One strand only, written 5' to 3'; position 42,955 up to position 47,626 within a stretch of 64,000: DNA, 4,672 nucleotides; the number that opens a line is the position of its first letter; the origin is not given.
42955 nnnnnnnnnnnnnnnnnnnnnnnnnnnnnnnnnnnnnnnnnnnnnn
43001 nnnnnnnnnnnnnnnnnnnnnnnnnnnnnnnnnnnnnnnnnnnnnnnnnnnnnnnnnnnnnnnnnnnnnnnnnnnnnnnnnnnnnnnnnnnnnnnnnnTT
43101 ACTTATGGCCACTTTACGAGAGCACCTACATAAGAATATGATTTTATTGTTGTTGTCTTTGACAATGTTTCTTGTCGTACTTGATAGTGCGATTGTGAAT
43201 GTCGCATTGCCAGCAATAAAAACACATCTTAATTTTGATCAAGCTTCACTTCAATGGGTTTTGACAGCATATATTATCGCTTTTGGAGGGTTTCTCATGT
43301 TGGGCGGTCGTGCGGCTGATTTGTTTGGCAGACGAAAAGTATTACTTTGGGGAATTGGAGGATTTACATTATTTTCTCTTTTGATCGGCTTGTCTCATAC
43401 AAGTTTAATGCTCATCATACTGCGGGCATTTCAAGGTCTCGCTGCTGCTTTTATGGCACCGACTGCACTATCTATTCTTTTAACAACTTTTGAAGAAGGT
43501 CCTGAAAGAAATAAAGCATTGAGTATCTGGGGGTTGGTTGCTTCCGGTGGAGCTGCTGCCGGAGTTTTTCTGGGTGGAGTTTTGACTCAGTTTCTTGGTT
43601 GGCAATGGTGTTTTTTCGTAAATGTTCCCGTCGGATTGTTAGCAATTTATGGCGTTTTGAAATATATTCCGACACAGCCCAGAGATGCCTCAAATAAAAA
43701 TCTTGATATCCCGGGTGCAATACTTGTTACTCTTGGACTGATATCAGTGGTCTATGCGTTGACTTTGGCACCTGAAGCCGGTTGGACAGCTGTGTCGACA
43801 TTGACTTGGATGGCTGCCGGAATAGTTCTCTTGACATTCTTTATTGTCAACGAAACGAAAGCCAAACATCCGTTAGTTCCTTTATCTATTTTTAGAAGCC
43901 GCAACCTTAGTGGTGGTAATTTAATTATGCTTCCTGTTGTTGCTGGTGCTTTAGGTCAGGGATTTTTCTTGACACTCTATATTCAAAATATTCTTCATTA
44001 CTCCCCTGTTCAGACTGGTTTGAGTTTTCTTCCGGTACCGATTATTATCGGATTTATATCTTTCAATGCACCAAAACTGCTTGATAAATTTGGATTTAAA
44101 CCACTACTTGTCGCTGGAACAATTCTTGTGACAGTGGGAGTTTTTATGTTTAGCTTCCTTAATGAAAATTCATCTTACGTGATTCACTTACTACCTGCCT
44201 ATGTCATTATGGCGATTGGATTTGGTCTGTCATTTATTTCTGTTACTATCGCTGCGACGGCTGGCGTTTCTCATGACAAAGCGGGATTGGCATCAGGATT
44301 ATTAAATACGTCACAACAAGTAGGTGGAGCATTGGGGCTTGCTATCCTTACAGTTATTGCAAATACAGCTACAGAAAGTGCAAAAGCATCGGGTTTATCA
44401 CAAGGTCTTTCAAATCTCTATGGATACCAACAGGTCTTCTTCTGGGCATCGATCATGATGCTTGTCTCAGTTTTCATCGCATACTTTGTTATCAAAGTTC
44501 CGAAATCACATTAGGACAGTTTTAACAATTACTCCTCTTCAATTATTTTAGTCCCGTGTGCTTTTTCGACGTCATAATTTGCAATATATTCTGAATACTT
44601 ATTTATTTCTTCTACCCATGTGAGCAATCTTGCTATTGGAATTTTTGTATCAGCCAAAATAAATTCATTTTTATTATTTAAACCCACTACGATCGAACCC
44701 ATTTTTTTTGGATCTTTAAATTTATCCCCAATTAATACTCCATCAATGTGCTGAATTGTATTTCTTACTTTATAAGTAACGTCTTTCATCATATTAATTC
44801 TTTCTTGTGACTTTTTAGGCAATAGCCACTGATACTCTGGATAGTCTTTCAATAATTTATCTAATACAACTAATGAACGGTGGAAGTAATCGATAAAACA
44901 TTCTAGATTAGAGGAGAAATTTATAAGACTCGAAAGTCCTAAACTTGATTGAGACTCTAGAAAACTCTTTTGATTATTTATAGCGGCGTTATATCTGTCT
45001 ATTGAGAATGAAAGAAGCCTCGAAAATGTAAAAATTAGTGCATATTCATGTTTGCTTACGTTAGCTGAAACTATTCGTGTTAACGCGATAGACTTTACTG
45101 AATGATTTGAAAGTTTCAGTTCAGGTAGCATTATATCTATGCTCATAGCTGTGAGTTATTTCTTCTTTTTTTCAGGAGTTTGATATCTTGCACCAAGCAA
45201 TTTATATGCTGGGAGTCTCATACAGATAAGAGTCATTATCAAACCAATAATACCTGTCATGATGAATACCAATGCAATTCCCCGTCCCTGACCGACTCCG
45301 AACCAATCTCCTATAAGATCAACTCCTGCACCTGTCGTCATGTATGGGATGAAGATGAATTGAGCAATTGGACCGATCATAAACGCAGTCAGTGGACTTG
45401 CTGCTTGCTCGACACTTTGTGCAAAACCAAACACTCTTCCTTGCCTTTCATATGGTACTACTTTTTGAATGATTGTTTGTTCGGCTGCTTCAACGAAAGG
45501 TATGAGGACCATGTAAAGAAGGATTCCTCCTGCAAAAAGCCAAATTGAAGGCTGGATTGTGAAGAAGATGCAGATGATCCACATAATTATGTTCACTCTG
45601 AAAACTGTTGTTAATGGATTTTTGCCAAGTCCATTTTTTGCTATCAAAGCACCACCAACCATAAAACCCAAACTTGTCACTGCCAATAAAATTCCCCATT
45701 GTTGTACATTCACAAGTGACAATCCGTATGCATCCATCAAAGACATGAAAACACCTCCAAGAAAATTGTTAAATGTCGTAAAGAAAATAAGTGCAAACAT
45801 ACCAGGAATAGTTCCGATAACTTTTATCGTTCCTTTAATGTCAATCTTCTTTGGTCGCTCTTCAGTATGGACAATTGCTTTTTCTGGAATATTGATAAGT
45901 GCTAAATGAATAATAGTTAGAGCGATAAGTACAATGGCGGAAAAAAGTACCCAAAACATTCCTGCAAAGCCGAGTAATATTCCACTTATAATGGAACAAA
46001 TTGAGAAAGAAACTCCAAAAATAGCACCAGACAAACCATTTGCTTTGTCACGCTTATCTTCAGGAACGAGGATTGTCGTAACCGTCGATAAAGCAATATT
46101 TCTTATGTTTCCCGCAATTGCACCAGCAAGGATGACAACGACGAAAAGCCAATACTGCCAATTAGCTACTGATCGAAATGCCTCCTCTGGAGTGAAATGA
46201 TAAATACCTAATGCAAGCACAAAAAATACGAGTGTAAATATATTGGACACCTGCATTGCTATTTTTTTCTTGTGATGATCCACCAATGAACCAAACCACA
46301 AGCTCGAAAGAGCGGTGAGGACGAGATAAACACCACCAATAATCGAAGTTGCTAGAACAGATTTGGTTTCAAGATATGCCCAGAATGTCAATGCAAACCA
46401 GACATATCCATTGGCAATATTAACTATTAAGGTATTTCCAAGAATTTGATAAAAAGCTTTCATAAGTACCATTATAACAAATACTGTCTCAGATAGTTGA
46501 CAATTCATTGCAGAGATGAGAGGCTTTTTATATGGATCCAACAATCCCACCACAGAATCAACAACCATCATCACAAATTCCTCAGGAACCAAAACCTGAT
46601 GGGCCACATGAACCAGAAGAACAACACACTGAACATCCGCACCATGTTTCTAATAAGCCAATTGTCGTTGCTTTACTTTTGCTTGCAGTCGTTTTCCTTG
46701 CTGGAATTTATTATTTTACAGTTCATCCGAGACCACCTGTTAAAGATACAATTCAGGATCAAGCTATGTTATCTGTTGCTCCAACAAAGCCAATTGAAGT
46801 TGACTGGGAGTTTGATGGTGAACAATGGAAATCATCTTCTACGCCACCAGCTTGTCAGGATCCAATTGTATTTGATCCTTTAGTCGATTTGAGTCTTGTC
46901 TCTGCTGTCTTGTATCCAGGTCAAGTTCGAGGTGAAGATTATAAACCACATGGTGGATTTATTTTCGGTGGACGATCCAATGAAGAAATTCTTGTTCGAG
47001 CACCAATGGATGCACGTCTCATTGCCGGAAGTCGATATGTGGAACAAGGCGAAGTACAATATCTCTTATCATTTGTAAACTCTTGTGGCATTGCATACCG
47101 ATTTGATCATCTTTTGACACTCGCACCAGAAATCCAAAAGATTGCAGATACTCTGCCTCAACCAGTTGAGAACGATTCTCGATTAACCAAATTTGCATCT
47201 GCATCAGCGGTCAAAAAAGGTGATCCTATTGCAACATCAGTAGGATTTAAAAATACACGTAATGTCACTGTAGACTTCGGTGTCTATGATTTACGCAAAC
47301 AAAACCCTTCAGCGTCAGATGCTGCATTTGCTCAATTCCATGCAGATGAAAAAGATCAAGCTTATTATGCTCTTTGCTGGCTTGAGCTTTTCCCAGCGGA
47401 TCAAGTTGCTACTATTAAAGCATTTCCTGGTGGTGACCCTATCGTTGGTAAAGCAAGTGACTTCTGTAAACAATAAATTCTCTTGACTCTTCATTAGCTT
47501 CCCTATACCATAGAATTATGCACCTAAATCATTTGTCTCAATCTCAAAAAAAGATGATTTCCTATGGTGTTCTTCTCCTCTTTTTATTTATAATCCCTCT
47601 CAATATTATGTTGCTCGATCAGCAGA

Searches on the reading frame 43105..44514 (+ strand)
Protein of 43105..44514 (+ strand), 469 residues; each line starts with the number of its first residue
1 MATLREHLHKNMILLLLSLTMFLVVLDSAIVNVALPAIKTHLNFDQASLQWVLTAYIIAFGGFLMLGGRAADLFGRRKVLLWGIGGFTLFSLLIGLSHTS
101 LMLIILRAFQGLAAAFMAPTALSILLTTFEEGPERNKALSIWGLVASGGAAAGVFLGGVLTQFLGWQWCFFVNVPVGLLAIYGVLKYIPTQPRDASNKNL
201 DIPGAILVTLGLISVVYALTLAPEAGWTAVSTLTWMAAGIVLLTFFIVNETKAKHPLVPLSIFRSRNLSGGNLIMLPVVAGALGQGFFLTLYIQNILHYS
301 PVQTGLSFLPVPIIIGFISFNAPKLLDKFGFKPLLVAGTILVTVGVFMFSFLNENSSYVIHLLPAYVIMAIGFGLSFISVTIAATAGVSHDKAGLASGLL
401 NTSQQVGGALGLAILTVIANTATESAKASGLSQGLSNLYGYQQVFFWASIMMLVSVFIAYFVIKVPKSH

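Call 5: search_protein_families(library=pfam, proteins=[window:43105-44514:+], max_evalue=0.01)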
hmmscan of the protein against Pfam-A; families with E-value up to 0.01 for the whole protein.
window:43105-44514:+ (469 aa): 1 family
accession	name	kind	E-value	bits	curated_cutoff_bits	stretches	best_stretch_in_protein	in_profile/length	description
PF07690.21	MFS_1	-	1.6e-58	198.8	33.4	1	17-411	1-346/347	Major Facilitator Superfamily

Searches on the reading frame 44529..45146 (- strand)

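Call 5: search_protein_families(library=pfam, proteins=[window:44529-45146:-], max_evalue=0.01)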
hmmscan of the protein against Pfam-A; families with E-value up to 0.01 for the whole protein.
window:44529-45146:- (205 aa): 1 family
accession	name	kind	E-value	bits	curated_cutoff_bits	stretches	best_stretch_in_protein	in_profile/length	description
PF19292.4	KPBB_C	-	0.0047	16.5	27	0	102-153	68-120/238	Phosphorylase b kinase C-terminal domain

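Call 23: search_protein_families(library=pfam, proteins=[window:44529-45146:-], max_evalue=10)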
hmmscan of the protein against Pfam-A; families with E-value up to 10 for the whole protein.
window:44529-45146:- (205 aa): 1 family
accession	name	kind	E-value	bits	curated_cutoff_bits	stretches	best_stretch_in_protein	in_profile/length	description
PF19292.4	KPBB_C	-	0.0047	16.5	27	1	102-153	68-120/238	Phosphorylase b kinase C-terminal domain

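Call 48: search_protein_families(library=ncbifam, proteins=[window:44529-45146:-], max_evalue=0.01)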
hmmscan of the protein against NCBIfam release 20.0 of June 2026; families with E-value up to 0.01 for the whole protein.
window:44529-45146:- (205 aa): 0 families

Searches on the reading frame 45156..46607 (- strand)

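Call 5: search_protein_families(library=pfam, proteins=[window:45156-46607:-], max_evalue=0.01)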
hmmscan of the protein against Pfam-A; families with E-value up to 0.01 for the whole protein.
window:45156-46607:- (483 aa): 1 family
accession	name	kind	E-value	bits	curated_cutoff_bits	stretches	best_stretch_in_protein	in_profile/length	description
PF07690.21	MFS_1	-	1.1e-28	100.6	33.4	1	59-406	5-345/347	Major Facilitator Superfamily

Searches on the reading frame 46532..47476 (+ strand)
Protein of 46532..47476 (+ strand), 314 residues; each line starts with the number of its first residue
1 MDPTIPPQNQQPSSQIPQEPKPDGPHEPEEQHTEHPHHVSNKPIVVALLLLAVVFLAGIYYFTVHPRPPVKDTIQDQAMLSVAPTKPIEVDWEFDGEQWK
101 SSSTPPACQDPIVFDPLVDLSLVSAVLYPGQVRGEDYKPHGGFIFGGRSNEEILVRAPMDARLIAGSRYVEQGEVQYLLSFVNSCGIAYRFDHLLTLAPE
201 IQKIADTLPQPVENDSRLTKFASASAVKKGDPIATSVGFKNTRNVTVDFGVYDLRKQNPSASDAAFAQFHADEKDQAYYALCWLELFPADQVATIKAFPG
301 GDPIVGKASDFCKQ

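Call 4: search_protein_families(library=pfam, proteins=[window:46532-47476:+], max_evalue=0.01)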
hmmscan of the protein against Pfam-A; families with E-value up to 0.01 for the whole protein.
window:46532-47476:+ (314 aa): 0 families

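Call 23: search_protein_families(library=pfam, proteins=[window:46532-47476:+], max_evalue=10)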
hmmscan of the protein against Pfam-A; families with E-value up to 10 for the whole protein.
window:46532-47476:+ (314 aa): 2 families
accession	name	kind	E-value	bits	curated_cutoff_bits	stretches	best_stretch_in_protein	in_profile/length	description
PF14283.11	CD1107-like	-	0.093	13.1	26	1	18-64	107-152/158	Mobile element protein CD1107-like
PF08078.17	PsaX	-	3.9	8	25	1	45-64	15-34/35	PsaX family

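Call 45: search_protein_representatives(protein=window:46532-47476:+)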
Query: 314 residues. Proteins with E-value up to 0.001 (for the whole library): 483; up to 1e-10: 299; up to 1e-30: 187. The best 150 are listed.
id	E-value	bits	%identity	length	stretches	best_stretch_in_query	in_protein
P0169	6.2e-79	281.7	49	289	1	45-312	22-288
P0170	1.8e-73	263.8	52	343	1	87-313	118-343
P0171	4.8e-73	262.3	51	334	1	75-313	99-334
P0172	4.8e-69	249.2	43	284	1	44-313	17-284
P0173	6.0e-68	245.6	52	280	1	84-313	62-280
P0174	6.3e-68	245.5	49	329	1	76-313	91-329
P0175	1.1e-67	244.7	47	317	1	63-313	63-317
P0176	2.0e-67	243.9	45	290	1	48-313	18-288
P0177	3.4e-67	243.1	48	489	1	86-312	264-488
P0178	6.2e-65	235.7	43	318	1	24-314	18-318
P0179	4.6e-64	232.8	47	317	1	89-312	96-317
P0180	9.8e-64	231.8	43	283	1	34-312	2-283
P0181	4.7e-63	229.5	47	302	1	74-313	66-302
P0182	6.2e-63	229.1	48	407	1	88-313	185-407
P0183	1.2e-62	228.2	49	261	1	87-288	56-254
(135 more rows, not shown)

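Call 47: search_solved_structures(query=A5, max_evalue=1, show_alignments=1)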
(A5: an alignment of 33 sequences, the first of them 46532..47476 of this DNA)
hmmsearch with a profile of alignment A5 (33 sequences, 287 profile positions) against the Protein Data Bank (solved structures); distinct sequences matched with E-value up to 1: 4.
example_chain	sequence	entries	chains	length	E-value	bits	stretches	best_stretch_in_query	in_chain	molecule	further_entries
8a3w_K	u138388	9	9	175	0.37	13.1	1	117-197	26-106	Putative 40S ribosomal protein L14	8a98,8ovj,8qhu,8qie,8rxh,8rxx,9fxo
3l8c_A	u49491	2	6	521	0.46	12.8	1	130-181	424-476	D-alanine--poly(phosphoribitol) ligase subunit 1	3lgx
6nxs_A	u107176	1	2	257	0.57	12.5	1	83-116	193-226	Triosephosphate isomerase, cytosolic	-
4rle_A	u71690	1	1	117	0.84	11.9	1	205-235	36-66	Uncharacterized protein YaaQ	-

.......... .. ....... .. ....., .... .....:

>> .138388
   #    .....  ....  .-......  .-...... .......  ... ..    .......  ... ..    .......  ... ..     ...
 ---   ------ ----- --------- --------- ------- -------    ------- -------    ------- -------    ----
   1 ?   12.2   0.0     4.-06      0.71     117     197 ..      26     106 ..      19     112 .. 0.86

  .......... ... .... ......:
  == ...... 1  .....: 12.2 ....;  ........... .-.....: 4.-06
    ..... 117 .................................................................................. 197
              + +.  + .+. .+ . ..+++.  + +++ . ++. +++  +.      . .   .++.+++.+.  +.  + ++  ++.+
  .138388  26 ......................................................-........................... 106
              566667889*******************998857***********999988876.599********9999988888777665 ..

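Call 48: search_protein_families(library=ncbifam, proteins=[window:46532-47476:+], max_evalue=0.01)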
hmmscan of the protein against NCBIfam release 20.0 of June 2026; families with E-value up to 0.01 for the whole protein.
window:46532-47476:+ (314 aa): 0 families
